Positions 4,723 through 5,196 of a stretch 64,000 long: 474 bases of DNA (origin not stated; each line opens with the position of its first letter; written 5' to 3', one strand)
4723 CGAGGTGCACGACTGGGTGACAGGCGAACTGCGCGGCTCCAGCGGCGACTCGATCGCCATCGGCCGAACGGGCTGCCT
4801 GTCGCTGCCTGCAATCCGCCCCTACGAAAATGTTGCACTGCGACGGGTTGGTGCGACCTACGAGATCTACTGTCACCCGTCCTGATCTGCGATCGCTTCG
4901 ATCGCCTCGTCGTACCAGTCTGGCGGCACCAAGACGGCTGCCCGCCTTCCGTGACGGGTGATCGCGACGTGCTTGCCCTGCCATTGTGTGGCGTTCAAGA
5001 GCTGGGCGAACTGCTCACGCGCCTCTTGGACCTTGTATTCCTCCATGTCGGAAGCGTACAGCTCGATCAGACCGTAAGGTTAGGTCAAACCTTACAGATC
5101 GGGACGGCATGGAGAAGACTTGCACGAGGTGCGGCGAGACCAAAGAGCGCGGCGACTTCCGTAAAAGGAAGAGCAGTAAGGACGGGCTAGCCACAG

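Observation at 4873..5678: Orphan Phd/YefM-like antitoxin plus HNH endonuclease inserted inside the tail operon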

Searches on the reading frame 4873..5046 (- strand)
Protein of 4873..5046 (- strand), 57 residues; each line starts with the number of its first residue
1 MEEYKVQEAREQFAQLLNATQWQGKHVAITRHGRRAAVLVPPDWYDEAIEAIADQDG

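Call 10: search_protein_families(library=pfam, proteins=[window:4873-5046:-], max_evalue=1)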
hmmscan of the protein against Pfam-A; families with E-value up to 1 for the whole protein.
window:4873-5046:- (57 aa): 1 family
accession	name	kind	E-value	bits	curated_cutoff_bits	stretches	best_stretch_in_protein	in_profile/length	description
PF02604.26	PhdYeFM_antitox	-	8.4e-11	41.9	29.8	1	1-52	1-51/74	Antitoxin Phd_YefM, type II toxin-antitoxin system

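Call 11: search_protein_families(library=phrogs, proteins=[window:4873-5046:-], max_evalue=0.01)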
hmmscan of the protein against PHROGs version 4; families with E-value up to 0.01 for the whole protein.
window:4873-5046:- (57 aa): 3 families
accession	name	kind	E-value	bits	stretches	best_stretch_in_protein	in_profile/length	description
phrog_375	-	moron, auxiliary metabolic gene and host takeover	5e-08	33.7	1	1-54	4-57/74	Phd-like antitoxin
phrog_2268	-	moron, auxiliary metabolic gene and host takeover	1.4e-05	26.1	1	5-55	6-54/84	antitoxin from a toxin-antitoxin system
phrog_10078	-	unknown function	0.0043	18.1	1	1-50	1-50/87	-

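Call 15: find_encoding_contigs(protein=window:4873-5046:-, flank=10000, max_places=10)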
Protein window:4873-5046:- (57 aa): 1 contig read that carries it; 1 place shown.
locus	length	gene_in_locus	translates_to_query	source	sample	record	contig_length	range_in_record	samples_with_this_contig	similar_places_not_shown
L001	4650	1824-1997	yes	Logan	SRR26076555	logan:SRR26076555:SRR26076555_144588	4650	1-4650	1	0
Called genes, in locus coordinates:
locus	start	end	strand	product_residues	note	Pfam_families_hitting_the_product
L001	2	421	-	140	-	?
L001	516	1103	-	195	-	PF25681:Phage_TTP_17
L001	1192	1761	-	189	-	PF01844:HNH, PF14279:HNH_5 (weak)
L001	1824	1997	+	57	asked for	PF02604:PhdYeFM_antitox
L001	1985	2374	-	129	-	-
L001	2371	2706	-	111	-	-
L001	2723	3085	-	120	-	-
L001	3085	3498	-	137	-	-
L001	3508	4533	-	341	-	PF13439:Glyco_transf_4, PF13579:Glyco_trans_4_4 (weak), PF13524:Glyco_trans_1_2 (faint), PF13692:Glyco_trans_1_4, PF00534:Glycos_transf_1, PF20706:GT4-conflict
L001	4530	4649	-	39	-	?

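Call 17: find_homologous_proteins(query=window:4873-5046:-, max_evalue=0.001)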
Query window:4873-5046:- (57 aa): 21 proteins with E <= 0.001 among 21 candidates.
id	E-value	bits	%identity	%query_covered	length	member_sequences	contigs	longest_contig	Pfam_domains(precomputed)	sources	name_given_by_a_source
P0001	5.6e-31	122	100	100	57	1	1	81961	PF02604.27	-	-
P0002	9.3e-25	102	82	98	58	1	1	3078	PF02604.27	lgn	-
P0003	8.6e-24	99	82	96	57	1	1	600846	PF02604.27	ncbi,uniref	ncbi:type II toxin-antitoxin system Phd/YefM family antitoxin [Streptomyces massasporeus]|uniref:typ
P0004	3.0e-21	91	80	89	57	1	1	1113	PF02604.27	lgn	-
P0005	1.1e-20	90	71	98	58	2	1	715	PF02604.27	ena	-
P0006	1.1e-20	90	75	98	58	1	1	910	PF02604.27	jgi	jgi:prevent-host-death family protein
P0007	1.5e-20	89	73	96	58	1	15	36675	PF02604.27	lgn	-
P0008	2.6e-20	88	79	91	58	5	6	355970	PF02604.27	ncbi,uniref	ncbi:type II toxin-antitoxin system Phd/YefM family antitoxin [Streptomyces sp. NPDC057293]|uniref:t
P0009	6.0e-20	87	81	84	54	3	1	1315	PF02604.27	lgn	-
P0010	6.9e-20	87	76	95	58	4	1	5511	PF02604.27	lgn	-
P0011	7.5e-20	87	72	100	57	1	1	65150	PF02604.27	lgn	-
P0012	1.9e-19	86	74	93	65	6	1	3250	PF02604.27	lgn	-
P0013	3.9e-19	85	76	89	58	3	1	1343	PF02604.27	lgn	-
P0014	3.9e-19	85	76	89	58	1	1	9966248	PF02604.27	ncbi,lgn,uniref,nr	ncbi:type II toxin-antitoxin system Phd/YefM family antitoxin [Streptomyces sp. LRE541]|uniref:type 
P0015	1.0e-18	83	73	89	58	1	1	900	PF02604.27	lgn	-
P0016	1.1e-18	83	77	84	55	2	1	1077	PF02604.27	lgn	-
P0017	4.4e-18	81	73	89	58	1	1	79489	PF02604.27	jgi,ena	jgi:prevent-host-death family protein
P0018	6.1e-18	81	73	89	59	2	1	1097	PF02604.27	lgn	-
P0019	1.9e-17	79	69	96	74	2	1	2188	PF02604.27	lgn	-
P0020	1.9e-17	79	77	84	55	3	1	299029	PF02604.27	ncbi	ncbi:type II toxin-antitoxin system prevent-host-death family antitoxin [Streptomyces melanosporofac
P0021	2.7e-14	70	60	96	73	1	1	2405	-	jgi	jgi:antitoxin (DNA-binding transcriptional repressor) of toxin-antitoxin stability system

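Call 18: find_encoding_contigs(protein=P0003, flank=6000, max_places=3)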
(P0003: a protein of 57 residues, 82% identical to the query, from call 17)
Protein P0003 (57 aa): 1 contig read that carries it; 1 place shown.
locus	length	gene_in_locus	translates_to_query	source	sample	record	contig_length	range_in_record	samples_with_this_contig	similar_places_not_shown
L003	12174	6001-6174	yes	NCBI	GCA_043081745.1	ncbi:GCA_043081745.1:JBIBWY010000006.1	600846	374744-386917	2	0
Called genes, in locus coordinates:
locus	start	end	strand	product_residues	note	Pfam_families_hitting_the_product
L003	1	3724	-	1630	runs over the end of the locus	-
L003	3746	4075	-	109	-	-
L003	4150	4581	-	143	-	-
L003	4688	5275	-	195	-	PF25681:Phage_TTP_17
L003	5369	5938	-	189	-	PF01844:HNH, PF14279:HNH_5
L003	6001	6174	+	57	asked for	PF02604:PhdYeFM_antitox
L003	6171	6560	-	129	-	-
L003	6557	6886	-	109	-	-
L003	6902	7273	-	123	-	-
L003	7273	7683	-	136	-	-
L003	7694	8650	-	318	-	PF13439:Glyco_transf_4 (weak), PF13579:Glyco_trans_4_4 (weak), PF00534:Glycos_transf_1, PF13692:Glyco_trans_1_4, PF20706:GT4-conflict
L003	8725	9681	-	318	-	PF05065:Phage_capsid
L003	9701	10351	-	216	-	-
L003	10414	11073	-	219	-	PF25310:VG15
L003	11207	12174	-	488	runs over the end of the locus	PF05133:SPP1_portal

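Call 19: find_encoding_contigs(protein=P0014, flank=6000, max_places=3)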
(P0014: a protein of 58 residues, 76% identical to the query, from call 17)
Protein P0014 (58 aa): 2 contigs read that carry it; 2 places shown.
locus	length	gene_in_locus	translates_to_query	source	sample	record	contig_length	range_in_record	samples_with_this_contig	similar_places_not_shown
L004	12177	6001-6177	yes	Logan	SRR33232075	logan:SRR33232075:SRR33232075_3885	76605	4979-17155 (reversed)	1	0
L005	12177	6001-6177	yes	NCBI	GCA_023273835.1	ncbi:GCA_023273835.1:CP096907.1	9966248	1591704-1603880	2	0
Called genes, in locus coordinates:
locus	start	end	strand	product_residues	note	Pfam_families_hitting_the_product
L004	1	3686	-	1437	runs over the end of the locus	-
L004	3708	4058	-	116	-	-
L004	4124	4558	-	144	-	-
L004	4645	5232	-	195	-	PF25681:Phage_TTP_17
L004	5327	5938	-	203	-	PF01844:HNH, PF14279:HNH_5 (weak)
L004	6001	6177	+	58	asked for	PF02604:PhdYeFM_antitox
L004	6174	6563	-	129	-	-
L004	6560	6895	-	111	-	-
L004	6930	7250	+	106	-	PF14472:DUF4429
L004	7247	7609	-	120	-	-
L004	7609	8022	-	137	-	-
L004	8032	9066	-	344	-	PF13692:Glyco_trans_1_4, PF00534:Glycos_transf_1, PF20706:GT4-conflict (weak)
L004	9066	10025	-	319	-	PF05065:Phage_capsid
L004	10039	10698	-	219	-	-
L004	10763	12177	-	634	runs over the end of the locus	PF25310:VG15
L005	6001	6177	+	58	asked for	PF02604:PhdYeFM_antitox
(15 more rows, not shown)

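Call 20: find_encoding_contigs(protein=P0007, flank=6000, max_places=4)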
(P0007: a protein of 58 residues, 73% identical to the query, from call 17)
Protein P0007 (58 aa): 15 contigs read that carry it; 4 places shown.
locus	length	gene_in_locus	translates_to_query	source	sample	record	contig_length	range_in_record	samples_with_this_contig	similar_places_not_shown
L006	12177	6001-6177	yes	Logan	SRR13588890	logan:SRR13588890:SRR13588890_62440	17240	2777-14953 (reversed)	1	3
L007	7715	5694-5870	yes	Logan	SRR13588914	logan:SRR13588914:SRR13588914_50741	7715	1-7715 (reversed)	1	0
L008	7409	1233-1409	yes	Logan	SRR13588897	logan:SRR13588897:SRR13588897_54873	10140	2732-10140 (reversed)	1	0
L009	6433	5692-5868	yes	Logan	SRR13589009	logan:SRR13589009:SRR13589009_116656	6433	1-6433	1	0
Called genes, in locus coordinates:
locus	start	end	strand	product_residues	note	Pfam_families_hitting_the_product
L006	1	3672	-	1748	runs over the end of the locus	PF14890:Intein_splicing, PF14528:LAGLIDADG_3 (faint)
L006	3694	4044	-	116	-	-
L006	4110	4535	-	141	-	-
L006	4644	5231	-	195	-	PF25681:Phage_TTP_17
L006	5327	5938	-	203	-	PF01844:HNH, PF14279:HNH_5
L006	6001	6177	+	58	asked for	PF02604:PhdYeFM_antitox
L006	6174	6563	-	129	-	-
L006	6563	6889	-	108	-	PF04883:HK97-gp10_like (weak)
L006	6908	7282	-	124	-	-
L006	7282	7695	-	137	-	-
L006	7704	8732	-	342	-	PF13439:Glyco_transf_4 (weak), PF13579:Glyco_trans_4_4 (weak), PF00534:Glycos_transf_1, PF13692:Glyco_trans_1_4, PF20706:GT4-conflict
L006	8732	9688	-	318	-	PF05065:Phage_capsid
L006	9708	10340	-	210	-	-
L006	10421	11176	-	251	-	PF25310:VG15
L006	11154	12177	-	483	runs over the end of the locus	PF05133:SPP1_portal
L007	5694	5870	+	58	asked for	PF02604:PhdYeFM_antitox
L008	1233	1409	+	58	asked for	PF02604:PhdYeFM_antitox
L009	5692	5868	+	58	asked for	PF02604:PhdYeFM_antitox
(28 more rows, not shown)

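Call 21: find_encoding_contigs(protein=P0011, flank=6000, max_places=3)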
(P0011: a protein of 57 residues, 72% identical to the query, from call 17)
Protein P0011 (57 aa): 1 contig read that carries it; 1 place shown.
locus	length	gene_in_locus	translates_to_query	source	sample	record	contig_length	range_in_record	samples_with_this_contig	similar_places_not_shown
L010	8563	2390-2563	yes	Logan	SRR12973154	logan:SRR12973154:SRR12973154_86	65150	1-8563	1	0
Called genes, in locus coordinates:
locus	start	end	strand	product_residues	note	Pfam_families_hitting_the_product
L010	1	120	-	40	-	?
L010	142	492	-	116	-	-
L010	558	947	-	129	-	-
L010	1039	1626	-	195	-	PF25681:Phage_TTP_17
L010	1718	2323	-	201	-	PF01844:HNH, PF14279:HNH_5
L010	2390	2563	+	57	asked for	PF02604:PhdYeFM_antitox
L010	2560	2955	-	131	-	-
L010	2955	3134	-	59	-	-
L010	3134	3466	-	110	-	PF04883:HK97-gp10_like (weak)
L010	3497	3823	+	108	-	PF14472:DUF4429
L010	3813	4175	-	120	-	-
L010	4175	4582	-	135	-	-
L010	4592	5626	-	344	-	PF13524:Glyco_trans_1_2 (faint), PF00534:Glycos_transf_1, PF13692:Glyco_trans_1_4, PF20706:GT4-conflict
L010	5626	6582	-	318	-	PF05065:Phage_capsid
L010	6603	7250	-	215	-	-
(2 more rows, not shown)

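Call 23: search_dna_similar(query=window:4873-5046:-, collection=phages, mode=protein, max_evalue=0.01, max_rows=40)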
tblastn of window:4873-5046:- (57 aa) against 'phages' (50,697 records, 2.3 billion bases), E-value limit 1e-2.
No match.

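Call 29: find_encoding_contigs(protein=P0021, flank=3000, max_places=3)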
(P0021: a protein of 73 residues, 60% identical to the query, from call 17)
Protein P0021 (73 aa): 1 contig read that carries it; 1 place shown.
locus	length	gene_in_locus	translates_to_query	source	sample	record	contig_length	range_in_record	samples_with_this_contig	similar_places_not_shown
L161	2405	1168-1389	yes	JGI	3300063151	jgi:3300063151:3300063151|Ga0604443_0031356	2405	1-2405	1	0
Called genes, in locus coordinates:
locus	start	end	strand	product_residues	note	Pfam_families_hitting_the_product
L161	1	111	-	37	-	?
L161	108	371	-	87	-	-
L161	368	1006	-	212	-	-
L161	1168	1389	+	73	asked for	-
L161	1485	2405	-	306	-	?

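Call 30: find_encoding_contigs(protein=P0019, flank=3000, max_places=3)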
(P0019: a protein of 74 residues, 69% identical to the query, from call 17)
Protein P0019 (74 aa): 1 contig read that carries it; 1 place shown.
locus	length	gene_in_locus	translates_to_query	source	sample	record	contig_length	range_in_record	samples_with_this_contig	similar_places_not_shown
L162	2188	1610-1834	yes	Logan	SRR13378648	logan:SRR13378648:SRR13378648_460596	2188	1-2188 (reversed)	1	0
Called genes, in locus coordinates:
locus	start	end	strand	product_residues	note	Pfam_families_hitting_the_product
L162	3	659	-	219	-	?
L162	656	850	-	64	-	-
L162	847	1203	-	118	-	-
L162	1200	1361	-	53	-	-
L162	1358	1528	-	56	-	-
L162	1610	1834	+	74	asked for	PF02604:PhdYeFM_antitox (weak)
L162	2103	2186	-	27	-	?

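Call 32: find_related_loci(query=A1, collection=viral_contigs, flank=3000)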
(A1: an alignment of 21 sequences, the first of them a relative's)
Query A1 (57 aa) in viral_contigs; peptide patterns used: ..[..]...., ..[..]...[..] (x = any residue, [..] = any of these).
92 stretches matched a pattern; 14 encode a relative of the query (tblastn E <= 1e-3); 14 distinct loci.
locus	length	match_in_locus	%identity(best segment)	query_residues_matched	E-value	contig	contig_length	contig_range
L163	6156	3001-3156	75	2-53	3e-25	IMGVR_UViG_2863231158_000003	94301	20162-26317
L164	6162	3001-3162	74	2-55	6e-25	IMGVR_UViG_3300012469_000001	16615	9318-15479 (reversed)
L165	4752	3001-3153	73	2-52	7e-23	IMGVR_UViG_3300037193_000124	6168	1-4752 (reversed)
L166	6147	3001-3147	59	6-54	3e-18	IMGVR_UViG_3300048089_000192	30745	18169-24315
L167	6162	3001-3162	50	2-55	1e-16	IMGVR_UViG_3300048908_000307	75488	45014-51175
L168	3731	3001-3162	46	2-55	1e-15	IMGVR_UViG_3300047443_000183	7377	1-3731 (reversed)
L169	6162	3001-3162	46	2-55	1e-15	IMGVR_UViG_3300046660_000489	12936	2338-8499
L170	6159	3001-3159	45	2-54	8e-15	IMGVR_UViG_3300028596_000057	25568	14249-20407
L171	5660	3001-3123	56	6-46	5e-14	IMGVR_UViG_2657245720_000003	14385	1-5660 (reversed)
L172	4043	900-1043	46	1-48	9e-14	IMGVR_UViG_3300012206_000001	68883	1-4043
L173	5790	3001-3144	46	1-48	9e-14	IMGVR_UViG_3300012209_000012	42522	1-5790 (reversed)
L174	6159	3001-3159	45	2-54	1e-14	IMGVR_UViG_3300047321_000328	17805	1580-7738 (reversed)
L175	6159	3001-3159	38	3-55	3e-10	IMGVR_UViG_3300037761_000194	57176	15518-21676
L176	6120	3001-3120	38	7-46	3e-7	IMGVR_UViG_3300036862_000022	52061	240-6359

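Call 33: find_related_loci(query=A1, collection=metagenome_contigs, flank=3000)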
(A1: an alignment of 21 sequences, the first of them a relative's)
Query A1 (57 aa) in metagenome_contigs; peptide patterns used: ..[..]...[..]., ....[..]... (x = any residue, [..] = any of these).
410 stretches matched a pattern; 18 encode a relative of the query (tblastn E <= 1e-3); 18 distinct loci.
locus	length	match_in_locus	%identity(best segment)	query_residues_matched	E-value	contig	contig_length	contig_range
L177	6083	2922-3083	74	2-55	4e-25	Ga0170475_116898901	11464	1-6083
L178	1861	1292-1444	71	2-52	3e-23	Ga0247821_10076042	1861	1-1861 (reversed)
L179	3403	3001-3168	61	2-57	4e-22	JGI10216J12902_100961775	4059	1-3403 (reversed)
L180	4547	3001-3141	62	3-49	1e-18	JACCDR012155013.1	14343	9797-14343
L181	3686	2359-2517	53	2-54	5e-18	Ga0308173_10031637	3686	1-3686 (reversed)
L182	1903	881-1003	56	6-46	6e-15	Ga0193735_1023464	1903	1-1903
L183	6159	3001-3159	45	2-54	5e-15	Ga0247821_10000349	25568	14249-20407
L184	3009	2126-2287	41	1-54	2e-11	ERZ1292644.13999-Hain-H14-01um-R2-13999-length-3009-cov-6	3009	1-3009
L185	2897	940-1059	56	8-48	2e-10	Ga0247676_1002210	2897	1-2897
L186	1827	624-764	44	1-48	2e-9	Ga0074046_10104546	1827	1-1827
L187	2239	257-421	39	1-56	5e-9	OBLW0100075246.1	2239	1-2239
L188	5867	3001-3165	39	1-56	8e-9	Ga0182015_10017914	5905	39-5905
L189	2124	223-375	38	1-52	1e-8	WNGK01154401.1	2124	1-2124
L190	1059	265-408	41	1-49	8e-8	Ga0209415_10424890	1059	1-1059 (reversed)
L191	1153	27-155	40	6-48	2e-7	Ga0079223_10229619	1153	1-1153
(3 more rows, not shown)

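Call 40: search_solved_structures(query=A1, max_evalue=0.01, show_alignments=4)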
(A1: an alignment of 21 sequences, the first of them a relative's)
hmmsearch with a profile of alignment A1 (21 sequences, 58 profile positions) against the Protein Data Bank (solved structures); distinct sequences matched with E-value up to 0.01: 1.
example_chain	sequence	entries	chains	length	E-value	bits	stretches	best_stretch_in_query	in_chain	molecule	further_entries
9g12_C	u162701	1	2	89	0.004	20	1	10-44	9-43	Antitoxin RelB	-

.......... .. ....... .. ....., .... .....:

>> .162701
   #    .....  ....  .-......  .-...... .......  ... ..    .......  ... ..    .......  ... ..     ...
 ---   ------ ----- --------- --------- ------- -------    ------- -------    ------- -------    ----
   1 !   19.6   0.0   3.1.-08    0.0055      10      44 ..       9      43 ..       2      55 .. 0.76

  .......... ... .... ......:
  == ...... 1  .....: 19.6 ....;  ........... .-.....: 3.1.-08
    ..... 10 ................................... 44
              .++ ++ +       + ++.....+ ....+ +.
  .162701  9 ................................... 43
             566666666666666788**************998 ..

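Call 48: predict_structure(alignment_id=A1)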
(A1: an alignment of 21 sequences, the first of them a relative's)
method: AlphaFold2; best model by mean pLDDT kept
length: 57 residues; sequences in the alignment: 21
mean_pLDDT: 72.1   pTM: 0.33
mean pLDDT of the five models: 72.1, 67.7, 66.7, 63.6, 60.8
residues with pLDDT >= 90: 0; 70-90: 38; 50-70: 18; < 50: 1
segments of 3 or more residues with pLDDT < 50: none
pLDDT, mean of each block of 10 residues (from residue 1): 68 73 62 75 78 77
secondary structure, 60 per line:
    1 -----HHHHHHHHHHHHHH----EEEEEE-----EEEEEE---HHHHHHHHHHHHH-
elements in order: H6-19 E24-29 E35-40 H44-56
